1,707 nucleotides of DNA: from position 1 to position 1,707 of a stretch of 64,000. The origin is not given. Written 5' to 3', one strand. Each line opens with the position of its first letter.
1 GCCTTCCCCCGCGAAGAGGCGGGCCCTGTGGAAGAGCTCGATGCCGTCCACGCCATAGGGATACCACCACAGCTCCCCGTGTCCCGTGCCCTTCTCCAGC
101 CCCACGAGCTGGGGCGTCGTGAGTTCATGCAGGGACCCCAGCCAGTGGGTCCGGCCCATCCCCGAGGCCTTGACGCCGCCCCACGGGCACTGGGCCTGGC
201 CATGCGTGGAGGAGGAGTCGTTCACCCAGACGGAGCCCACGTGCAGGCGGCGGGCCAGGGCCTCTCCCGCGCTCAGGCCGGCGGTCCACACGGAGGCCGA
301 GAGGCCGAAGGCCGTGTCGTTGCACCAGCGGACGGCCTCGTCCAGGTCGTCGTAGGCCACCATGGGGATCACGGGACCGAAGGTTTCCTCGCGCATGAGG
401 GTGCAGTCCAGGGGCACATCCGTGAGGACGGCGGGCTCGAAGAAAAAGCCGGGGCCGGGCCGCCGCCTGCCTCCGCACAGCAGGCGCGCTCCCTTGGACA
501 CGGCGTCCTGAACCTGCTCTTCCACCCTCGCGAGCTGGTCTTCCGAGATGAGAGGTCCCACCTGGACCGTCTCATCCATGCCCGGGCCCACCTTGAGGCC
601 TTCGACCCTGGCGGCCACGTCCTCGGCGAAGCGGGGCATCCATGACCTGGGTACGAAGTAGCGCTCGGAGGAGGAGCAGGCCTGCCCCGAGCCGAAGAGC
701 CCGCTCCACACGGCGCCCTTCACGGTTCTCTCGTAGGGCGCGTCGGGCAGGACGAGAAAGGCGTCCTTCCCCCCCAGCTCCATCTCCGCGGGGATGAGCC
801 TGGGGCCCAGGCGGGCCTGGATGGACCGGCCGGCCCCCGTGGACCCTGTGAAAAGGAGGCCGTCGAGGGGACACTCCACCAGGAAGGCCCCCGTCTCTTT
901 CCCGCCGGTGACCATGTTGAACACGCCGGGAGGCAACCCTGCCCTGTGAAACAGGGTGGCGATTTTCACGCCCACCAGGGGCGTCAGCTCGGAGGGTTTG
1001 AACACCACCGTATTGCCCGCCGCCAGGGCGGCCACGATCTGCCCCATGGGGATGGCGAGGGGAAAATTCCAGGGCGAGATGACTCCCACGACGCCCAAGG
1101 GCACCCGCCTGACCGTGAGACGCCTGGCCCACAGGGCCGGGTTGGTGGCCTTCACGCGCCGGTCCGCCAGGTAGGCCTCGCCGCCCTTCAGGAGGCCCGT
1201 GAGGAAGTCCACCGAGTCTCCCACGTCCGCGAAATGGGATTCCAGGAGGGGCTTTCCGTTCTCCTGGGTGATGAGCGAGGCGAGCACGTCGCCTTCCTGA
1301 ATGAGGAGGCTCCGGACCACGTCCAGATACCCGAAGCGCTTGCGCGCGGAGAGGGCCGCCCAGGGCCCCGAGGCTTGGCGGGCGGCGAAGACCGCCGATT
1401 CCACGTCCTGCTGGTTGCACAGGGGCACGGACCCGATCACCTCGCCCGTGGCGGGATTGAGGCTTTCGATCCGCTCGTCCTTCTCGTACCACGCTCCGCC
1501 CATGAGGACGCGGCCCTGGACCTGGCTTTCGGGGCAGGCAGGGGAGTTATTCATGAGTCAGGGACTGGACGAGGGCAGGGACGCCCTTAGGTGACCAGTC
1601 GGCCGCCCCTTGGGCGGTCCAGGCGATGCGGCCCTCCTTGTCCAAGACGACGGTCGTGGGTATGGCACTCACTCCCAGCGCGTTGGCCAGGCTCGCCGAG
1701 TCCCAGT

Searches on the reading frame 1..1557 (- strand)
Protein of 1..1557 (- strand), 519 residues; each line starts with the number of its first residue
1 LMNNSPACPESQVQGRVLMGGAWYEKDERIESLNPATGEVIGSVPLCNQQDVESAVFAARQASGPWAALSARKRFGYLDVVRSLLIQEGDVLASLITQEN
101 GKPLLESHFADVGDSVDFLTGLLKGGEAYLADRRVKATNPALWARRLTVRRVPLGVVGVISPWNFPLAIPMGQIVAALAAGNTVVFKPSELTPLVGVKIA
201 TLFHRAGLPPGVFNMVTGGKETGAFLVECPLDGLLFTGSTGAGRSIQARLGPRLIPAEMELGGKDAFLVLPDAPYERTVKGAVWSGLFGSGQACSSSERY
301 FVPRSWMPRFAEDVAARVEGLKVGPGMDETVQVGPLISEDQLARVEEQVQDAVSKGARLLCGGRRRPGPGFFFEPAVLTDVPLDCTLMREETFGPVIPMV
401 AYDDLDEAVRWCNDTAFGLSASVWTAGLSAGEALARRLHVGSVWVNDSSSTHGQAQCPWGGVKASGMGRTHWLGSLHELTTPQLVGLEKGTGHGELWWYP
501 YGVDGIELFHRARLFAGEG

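Call 84: search_protein_families(library=pfam, proteins=[window:1-1557:-], max_evalue=0.00001)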
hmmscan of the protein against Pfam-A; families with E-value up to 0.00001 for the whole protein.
window:1-1557:- (519 aa): 1 family
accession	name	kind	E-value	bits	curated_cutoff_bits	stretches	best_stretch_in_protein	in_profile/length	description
PF00171.27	Aldedh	-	2e-143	478.7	23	1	23-483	1-459/461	Aldehyde dehydrogenase family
